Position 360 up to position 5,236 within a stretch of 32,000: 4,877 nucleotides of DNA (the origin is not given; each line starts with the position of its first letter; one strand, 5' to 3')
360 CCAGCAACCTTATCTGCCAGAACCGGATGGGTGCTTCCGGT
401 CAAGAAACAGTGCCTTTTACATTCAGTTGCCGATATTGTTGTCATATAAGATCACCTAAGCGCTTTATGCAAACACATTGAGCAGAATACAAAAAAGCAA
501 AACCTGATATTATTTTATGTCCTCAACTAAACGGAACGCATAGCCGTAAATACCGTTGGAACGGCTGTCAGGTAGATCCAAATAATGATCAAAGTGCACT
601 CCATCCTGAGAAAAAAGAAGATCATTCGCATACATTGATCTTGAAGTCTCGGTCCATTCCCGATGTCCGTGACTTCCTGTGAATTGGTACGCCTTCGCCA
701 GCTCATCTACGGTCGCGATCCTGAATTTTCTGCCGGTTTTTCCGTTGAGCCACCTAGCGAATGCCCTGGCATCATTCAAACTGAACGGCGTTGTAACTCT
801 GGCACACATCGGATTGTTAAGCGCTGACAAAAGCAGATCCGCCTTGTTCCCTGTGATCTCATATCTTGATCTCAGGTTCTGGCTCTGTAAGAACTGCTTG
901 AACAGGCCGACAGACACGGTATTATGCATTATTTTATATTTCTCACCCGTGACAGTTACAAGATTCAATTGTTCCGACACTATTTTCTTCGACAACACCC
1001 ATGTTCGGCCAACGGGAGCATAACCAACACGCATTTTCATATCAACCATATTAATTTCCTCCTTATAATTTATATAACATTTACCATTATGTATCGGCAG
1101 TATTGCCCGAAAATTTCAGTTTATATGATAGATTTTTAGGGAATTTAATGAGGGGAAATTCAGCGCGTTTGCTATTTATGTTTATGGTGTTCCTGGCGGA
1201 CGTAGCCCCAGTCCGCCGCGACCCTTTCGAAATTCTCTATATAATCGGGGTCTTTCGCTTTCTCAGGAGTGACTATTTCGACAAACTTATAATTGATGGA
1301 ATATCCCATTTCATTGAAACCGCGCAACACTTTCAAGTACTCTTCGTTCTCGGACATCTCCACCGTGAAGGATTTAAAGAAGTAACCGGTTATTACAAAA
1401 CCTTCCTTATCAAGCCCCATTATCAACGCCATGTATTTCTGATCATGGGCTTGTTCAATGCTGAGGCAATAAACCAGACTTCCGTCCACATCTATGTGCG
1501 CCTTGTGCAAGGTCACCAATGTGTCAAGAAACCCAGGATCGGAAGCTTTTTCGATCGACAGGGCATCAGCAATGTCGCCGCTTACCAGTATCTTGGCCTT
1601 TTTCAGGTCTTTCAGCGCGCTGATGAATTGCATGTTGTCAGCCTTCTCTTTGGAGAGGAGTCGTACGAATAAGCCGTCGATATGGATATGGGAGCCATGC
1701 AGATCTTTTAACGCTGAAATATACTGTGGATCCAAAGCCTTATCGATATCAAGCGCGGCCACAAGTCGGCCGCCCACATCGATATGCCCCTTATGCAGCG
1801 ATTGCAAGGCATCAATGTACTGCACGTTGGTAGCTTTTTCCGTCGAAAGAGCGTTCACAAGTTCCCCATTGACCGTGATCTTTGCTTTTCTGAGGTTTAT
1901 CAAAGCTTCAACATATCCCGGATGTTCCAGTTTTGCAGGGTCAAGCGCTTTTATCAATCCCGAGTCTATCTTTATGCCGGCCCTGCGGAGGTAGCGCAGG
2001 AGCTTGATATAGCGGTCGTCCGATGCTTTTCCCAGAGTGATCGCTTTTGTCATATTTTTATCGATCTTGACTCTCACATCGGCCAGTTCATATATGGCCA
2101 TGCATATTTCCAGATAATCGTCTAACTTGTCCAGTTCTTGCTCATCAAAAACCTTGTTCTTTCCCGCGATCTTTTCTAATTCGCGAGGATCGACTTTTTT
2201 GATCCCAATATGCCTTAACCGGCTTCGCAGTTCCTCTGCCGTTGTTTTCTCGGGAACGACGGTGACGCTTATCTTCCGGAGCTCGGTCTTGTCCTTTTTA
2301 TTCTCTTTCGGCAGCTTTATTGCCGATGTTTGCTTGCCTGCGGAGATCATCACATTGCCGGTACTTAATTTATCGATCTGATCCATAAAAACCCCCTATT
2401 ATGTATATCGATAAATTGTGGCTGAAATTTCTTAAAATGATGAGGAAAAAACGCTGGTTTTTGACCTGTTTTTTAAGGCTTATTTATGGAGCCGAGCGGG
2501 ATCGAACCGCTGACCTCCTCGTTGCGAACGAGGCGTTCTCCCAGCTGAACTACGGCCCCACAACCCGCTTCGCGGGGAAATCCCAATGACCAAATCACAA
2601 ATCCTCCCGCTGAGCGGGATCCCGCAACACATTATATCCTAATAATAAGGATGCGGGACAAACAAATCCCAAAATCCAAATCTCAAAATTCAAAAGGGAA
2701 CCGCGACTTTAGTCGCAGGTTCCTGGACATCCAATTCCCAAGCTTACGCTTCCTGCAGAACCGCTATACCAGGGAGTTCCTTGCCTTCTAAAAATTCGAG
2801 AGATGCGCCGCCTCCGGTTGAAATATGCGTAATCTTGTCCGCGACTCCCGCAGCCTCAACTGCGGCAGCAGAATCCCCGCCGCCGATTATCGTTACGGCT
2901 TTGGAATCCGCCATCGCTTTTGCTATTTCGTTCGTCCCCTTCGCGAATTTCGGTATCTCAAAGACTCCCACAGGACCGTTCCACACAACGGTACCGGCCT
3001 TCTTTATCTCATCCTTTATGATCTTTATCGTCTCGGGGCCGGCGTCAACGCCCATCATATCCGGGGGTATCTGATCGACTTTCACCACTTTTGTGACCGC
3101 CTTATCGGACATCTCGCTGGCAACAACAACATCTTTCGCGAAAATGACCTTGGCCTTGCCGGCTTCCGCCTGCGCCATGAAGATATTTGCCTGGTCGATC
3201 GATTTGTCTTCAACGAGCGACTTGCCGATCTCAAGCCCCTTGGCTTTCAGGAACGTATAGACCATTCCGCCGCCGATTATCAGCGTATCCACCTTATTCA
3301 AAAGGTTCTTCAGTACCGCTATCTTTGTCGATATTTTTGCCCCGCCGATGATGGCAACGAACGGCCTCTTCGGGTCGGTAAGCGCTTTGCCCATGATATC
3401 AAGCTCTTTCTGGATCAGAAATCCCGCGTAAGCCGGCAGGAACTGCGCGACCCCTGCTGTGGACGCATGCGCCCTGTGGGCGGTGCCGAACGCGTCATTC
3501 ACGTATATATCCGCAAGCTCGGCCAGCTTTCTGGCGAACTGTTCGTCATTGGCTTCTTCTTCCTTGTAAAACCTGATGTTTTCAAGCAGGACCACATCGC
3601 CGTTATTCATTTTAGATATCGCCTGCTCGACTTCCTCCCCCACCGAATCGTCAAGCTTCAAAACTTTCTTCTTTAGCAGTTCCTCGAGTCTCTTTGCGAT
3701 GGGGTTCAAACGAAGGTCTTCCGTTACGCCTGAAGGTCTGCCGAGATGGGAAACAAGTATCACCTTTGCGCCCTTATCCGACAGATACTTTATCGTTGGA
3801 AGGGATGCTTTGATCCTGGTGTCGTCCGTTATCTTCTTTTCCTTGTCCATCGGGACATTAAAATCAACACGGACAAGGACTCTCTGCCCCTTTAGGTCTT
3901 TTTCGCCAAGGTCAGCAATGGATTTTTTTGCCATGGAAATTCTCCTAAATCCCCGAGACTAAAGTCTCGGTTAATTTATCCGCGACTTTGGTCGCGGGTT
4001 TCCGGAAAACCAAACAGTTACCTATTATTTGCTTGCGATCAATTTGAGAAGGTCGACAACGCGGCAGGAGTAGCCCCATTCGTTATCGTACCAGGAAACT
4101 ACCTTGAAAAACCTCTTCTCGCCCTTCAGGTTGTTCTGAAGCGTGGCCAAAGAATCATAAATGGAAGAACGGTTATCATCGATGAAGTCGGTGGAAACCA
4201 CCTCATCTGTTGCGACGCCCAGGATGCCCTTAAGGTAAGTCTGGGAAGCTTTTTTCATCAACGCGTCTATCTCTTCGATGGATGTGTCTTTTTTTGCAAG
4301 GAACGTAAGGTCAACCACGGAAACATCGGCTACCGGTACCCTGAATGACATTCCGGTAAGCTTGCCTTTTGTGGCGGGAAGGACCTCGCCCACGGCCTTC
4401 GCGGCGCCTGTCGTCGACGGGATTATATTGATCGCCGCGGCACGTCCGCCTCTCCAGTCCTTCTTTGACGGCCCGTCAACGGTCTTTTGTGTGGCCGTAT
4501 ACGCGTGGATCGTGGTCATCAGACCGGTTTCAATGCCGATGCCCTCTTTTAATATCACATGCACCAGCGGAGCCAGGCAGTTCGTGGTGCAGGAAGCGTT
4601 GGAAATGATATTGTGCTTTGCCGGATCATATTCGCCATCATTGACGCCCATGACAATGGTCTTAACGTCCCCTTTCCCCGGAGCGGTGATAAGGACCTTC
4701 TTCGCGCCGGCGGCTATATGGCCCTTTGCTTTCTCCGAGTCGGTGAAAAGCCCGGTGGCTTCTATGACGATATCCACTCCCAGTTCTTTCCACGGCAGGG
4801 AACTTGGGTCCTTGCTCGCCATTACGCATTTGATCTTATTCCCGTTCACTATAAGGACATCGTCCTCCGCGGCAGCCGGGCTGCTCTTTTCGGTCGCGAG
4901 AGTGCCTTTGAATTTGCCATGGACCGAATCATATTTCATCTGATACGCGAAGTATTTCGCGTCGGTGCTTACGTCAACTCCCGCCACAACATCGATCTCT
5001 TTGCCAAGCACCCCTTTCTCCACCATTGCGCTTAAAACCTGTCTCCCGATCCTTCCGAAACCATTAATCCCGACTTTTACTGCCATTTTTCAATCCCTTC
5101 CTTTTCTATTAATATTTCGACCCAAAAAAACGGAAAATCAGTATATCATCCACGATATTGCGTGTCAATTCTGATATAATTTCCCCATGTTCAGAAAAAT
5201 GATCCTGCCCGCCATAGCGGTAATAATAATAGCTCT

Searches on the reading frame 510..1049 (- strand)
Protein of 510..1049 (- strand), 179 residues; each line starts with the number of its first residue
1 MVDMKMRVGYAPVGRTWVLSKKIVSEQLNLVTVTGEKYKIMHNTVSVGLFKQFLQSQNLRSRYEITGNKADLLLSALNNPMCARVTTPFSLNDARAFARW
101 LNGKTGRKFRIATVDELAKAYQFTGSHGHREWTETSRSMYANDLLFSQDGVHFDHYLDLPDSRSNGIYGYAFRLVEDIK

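Call 6: search_protein_families(library=pfam, proteins=[window:510-1049:-], max_evalue=0.01)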
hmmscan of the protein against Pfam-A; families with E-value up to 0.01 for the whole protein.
window:510-1049:- (179 aa): 1 family
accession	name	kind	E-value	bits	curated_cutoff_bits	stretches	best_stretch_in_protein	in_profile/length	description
PF03781.23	FGE-sulfatase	-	0.0084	16.2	23.3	0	32-137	31-138/255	Sulfatase-modifying factor enzyme 1-like domain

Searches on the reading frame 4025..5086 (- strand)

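Call 6: search_protein_families(library=pfam, proteins=[window:4025-5086:-], max_evalue=0.01)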
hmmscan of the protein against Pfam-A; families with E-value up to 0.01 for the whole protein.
window:4025-5086:- (353 aa): 2 families
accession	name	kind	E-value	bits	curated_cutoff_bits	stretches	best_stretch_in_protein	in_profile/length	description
PF02800.25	Gp_dh_C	-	6.9e-62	208.1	24.4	1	171-333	1-158/158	Glyceraldehyde 3-phosphate dehydrogenase, C-terminal domain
PF00044.30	Gp_dh_N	-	2.4e-30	105.2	31.7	1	3-116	1-100/101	Glyceraldehyde 3-phosphate dehydrogenase, NAD binding domain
